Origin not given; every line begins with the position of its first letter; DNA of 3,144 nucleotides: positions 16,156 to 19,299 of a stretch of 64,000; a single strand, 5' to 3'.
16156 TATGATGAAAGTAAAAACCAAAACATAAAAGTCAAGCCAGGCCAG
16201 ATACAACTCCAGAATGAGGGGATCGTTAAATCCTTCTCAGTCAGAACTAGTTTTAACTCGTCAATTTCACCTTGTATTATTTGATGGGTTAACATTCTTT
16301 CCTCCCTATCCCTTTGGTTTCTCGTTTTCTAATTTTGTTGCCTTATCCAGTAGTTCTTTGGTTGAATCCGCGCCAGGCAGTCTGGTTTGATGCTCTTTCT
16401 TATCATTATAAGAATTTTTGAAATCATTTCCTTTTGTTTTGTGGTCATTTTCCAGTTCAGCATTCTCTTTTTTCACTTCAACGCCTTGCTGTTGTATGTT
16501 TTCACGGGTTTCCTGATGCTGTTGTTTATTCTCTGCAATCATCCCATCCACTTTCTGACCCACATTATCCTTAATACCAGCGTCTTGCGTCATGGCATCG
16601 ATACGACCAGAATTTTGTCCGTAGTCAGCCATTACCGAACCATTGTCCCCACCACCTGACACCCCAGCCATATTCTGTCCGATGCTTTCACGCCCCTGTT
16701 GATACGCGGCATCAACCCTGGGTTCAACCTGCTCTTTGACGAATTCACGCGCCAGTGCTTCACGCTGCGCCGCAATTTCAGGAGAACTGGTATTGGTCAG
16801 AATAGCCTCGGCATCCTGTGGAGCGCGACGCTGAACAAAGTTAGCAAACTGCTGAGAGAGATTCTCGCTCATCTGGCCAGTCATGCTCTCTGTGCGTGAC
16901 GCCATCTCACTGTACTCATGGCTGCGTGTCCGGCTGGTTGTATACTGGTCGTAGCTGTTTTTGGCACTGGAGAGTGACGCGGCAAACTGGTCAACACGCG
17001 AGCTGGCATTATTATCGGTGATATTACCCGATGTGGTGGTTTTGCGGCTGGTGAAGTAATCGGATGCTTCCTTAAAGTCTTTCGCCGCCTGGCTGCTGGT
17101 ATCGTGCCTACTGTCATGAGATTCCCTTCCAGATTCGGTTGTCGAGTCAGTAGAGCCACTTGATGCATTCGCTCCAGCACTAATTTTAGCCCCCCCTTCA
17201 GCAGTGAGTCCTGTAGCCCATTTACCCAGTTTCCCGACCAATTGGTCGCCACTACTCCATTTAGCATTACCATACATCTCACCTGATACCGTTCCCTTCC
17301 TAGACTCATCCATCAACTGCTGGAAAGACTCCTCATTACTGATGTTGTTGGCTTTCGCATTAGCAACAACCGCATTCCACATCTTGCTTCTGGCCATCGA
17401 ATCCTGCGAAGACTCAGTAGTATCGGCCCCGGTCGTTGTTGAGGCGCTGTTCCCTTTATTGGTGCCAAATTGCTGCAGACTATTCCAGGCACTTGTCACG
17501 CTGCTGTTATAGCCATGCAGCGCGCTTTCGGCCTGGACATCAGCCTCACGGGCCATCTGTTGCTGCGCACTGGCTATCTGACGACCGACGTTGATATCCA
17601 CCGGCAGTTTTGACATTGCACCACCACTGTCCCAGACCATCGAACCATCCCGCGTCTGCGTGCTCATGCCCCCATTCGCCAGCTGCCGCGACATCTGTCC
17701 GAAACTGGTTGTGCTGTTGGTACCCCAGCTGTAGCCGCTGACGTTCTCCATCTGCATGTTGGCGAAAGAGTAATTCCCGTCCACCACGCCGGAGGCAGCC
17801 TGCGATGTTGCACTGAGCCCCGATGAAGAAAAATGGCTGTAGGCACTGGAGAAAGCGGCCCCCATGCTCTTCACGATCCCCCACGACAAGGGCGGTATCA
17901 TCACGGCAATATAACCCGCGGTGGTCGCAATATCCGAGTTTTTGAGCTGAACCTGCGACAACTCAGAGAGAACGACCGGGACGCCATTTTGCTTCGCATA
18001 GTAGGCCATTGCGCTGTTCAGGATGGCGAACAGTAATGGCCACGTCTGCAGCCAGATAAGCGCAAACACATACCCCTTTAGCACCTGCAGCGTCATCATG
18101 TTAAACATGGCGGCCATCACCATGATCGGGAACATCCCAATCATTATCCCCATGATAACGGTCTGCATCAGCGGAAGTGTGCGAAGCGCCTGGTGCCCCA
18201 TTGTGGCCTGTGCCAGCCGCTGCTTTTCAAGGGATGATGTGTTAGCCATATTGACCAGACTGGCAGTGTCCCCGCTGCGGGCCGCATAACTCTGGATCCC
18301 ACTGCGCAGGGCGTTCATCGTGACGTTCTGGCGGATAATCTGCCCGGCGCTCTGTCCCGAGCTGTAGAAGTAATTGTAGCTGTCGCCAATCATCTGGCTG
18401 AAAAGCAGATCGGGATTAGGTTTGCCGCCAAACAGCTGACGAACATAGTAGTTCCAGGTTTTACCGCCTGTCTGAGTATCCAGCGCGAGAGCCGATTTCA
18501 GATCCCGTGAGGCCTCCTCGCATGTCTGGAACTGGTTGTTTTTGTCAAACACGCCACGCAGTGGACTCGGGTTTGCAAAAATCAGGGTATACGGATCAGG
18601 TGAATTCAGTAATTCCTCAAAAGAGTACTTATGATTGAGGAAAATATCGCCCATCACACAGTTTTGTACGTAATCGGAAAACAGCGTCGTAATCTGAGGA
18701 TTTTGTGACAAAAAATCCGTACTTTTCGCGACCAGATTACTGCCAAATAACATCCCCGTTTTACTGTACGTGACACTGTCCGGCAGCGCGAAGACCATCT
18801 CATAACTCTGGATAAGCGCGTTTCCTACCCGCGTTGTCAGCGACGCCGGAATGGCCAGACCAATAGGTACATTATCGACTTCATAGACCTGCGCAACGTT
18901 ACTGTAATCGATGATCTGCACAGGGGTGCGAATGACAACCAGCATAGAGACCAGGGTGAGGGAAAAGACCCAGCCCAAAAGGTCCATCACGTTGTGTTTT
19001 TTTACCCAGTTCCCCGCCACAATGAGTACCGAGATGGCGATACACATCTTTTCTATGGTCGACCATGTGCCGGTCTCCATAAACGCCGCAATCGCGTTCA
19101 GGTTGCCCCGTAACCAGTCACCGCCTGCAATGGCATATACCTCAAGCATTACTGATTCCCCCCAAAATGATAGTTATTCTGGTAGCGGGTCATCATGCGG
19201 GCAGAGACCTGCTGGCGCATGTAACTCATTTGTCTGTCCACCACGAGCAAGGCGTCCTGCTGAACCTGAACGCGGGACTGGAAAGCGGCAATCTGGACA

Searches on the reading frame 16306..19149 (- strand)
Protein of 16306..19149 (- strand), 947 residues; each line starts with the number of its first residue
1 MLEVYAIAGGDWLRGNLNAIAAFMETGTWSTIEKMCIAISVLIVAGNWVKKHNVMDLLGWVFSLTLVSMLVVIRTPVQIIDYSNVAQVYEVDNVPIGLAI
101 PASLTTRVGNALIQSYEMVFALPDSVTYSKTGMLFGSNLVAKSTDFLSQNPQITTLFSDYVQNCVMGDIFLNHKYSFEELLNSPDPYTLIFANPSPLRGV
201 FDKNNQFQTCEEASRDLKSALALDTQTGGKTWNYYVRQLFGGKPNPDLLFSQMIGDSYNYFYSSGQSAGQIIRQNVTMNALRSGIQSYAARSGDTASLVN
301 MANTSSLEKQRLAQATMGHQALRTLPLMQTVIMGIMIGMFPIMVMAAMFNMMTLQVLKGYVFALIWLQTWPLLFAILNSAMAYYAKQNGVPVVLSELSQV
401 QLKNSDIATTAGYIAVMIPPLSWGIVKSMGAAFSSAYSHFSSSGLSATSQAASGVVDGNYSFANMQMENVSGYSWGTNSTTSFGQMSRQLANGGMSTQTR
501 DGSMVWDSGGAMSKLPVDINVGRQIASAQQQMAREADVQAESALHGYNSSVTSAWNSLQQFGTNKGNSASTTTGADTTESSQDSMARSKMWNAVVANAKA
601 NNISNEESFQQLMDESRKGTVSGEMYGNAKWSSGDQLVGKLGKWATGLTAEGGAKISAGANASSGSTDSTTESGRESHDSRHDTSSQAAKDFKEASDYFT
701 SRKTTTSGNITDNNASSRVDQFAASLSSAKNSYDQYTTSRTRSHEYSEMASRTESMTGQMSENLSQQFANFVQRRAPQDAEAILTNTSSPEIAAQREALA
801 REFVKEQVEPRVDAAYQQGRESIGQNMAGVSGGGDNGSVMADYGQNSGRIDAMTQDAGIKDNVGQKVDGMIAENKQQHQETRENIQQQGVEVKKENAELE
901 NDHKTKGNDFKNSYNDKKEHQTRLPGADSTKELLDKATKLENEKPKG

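Call 42: search_protein_families(library=pfam, proteins=[window:16306-19149:-], max_evalue=0.00001)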
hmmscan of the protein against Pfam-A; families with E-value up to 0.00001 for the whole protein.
window:16306-19149:- (947 aa): 1 family
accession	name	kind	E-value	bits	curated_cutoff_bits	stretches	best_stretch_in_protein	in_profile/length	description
PF07916.16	TraG_N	-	1.2e-102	344.7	36.1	1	3-446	1-460/462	TraG-like protein, N-terminal region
